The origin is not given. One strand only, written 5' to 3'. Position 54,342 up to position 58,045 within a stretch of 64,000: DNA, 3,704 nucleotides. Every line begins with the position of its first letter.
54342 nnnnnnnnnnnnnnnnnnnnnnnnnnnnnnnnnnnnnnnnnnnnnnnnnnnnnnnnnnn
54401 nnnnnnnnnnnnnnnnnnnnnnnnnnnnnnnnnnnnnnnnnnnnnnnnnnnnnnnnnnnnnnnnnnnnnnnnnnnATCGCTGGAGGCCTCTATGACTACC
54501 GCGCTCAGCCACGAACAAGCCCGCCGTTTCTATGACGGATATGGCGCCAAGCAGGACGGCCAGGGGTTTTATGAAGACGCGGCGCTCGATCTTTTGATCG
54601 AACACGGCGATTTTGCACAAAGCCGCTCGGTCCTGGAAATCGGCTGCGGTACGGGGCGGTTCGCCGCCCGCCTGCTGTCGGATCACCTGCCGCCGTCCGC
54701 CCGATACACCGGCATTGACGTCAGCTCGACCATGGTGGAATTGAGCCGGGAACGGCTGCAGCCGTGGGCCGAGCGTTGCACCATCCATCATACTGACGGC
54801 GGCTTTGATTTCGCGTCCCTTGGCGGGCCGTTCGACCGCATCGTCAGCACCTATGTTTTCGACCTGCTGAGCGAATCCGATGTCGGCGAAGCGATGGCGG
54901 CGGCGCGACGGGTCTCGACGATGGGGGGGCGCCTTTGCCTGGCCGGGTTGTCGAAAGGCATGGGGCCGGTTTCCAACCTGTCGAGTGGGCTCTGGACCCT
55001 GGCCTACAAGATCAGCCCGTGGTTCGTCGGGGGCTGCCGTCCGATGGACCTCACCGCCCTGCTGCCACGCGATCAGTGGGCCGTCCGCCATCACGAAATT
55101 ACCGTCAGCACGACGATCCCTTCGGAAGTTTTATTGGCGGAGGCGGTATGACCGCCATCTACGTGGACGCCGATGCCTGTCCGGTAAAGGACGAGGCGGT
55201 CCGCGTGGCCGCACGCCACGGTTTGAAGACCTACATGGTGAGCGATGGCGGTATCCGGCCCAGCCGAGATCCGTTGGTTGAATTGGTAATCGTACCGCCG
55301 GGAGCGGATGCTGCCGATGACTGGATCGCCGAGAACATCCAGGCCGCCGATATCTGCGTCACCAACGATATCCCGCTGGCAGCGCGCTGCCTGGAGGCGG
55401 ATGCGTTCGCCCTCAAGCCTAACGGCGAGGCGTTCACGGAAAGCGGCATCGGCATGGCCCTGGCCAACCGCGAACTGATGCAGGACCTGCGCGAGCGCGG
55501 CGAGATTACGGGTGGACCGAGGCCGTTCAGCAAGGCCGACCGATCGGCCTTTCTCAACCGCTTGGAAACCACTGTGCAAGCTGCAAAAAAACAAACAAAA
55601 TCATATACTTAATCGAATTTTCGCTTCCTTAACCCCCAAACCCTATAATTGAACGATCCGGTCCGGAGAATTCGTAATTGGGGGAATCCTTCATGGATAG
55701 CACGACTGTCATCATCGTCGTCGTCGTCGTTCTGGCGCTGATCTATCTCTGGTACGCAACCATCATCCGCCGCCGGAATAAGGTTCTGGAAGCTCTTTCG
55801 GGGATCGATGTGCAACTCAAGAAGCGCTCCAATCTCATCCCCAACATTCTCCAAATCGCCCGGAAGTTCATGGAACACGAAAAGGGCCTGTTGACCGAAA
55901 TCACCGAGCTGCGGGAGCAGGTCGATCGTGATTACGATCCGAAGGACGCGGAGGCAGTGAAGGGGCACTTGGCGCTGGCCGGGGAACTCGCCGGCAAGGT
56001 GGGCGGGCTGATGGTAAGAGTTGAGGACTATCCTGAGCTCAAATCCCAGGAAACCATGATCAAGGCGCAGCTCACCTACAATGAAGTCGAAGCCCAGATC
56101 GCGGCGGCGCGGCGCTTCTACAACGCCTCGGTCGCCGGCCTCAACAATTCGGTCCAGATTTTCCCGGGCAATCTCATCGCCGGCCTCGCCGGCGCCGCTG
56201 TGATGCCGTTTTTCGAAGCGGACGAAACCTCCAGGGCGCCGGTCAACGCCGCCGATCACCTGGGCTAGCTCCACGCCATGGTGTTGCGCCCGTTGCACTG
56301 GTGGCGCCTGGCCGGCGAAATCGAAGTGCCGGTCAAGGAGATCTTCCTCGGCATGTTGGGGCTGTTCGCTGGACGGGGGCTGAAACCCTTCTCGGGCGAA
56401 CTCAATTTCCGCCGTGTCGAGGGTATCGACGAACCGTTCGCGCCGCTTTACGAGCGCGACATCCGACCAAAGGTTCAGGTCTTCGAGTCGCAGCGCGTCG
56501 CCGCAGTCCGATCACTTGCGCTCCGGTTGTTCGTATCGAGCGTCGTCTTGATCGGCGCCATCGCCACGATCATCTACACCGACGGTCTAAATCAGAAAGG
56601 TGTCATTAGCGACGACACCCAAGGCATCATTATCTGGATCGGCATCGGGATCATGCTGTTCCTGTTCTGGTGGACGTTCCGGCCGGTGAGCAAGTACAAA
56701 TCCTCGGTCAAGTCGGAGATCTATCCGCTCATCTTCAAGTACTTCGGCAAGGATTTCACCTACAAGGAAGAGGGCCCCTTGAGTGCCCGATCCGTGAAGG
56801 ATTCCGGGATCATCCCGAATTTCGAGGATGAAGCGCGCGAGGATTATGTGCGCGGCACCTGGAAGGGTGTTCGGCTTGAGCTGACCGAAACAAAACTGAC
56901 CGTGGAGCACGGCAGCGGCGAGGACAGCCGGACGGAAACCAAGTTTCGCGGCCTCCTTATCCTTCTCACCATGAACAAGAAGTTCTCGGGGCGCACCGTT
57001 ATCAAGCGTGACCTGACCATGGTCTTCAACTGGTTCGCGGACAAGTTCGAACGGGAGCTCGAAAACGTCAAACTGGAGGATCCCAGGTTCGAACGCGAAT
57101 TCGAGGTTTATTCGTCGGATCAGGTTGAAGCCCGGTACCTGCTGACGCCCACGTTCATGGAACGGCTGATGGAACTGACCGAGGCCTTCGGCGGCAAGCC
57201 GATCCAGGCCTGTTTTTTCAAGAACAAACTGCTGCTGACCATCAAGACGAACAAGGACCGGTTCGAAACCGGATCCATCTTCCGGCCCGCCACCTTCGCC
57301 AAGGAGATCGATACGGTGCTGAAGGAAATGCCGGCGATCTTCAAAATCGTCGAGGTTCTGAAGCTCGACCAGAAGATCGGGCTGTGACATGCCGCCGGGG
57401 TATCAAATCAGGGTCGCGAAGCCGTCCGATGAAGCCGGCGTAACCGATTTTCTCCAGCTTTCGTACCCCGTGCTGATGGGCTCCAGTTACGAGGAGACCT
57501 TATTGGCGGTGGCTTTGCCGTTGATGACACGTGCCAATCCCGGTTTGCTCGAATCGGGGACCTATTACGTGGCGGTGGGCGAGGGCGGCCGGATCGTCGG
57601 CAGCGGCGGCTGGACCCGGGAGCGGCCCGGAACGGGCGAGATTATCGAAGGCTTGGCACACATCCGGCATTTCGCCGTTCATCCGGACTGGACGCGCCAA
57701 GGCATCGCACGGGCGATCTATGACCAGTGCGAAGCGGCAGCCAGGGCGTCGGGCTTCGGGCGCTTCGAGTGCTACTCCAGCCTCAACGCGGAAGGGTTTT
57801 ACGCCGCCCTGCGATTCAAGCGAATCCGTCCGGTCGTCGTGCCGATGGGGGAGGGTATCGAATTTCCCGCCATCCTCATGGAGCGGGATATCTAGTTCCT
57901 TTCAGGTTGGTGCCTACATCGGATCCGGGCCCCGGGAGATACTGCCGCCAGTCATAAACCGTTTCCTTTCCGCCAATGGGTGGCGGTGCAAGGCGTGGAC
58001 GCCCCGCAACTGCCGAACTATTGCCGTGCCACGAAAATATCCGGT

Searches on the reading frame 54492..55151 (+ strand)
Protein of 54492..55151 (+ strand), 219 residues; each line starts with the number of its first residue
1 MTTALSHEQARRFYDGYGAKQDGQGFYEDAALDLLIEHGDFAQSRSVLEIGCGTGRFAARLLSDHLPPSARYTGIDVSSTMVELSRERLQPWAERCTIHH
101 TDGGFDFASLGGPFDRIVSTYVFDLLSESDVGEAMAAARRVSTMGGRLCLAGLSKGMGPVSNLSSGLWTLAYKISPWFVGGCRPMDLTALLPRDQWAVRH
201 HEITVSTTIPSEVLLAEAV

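Call 8: search_protein_families(library=ncbifam, proteins=[window:54492-55151:+], max_evalue=0.00001)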
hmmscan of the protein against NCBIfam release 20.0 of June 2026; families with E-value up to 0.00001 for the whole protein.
window:54492-55151:+ (219 aa): 10 families
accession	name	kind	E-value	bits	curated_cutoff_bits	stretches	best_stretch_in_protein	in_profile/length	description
NF043040.1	corrin_prot_MT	hypoth_equivalog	8.2e-15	54.8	180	1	43-176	41-173/216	corrinoid protein-associated methyltransferase CpaM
NF047649.1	MTase_UXPK_star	exception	2e-08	33.6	460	1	39-153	73-184/283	methyltransferase/UXPK-star double selenoprotein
NF041537.1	ArsM_AhpD_UU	exception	2.1e-08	33.4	510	1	39-152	72-182/345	arsenite methyltransferase/AhpD domain selenoprotein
NF041820.1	daptide_MTase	equivalog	2.3e-08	33.8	175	1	44-151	37-143/243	daptide-type RiPP biosynthesis methyltransferase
TIGR04188.1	methyltr_grsp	subfamily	3.6e-08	33.2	380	1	37-121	101-182/363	ATP-grasp peptide maturase system methyltransferase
TIGR02072.1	BioC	equivalog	1.2e-07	31.8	184.95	1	24-155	16-137/244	malonyl-ACP O-methyltransferase BioC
NF045667.1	MTase_DVU1556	equivalog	2.5e-07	30.4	155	1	35-153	14-122/213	DVU_1556 family methyltransferase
TIGR02021.1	BchM-ChlM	equivalog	1.5e-06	27.8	158.9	1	29-131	42-136/218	magnesium protoporphyrin IX methyltransferase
NF001453.0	PRK00312.1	equivalog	2.3e-06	27.3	188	1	35-123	72-156/217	protein-L-isoaspartate(D-aspartate) O-methyltransferase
NF001244.0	PRK00216.1-5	equivalog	2.3e-06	27.1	216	1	42-103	47-107/236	bifunctional demethylmenaquinone methyltransferase/2-methoxy-6-polyprenyl-1,4-benzoquinol methylase UbiE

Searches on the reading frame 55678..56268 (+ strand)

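Call 65: search_protein_families(library=pfam, proteins=[window:55678-56268:+], max_evalue=0.001)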
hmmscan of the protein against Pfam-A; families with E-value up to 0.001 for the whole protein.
window:55678-56268:+ (196 aa): 1 family
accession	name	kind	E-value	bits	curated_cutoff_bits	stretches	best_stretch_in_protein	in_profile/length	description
PF04011.17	LemA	-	4.1e-38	131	26.2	1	39-189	1-145/149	LemA family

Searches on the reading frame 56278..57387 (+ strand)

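Call 8: search_protein_families(library=ncbifam, proteins=[window:56278-57387:+], max_evalue=0.00001)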
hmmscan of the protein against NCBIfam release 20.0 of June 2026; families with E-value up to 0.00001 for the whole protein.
window:56278-57387:+ (369 aa): 0 families

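Call 15: search_protein_families(library=pfam, proteins=[window:56278-57387:+], max_evalue=0.001)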
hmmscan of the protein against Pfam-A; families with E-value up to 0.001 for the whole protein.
window:56278-57387:+ (369 aa): 1 family
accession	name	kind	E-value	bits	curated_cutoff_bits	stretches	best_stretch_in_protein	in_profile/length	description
PF11335.13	DUF3137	-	3e-40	137.7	26.1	1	221-363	1-139/139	Protein of unknown function (DUF3137)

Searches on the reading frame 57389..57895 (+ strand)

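Call 8: search_protein_families(library=ncbifam, proteins=[window:57389-57895:+], max_evalue=0.00001)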
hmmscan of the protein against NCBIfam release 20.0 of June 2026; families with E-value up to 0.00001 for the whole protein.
window:57389-57895:+ (168 aa): 0 families

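Call 15: search_protein_families(library=pfam, proteins=[window:57389-57895:+], max_evalue=0.001)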
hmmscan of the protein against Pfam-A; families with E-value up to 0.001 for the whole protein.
window:57389-57895:+ (168 aa): 3 families
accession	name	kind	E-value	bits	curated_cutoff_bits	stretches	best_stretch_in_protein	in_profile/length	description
PF13673.13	Acetyltransf_10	-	3.8e-12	46.7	23.6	1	55-150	28-114/128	Acetyltransferase (GNAT) domain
PF00583.31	Acetyltransf_1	-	3.4e-11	43.9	20.7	1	55-140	31-113/116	Acetyltransferase (GNAT) family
PF13508.13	Acetyltransf_7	-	2.3e-10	41.2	27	1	56-144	2-83/84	Acetyltransferase (GNAT) domain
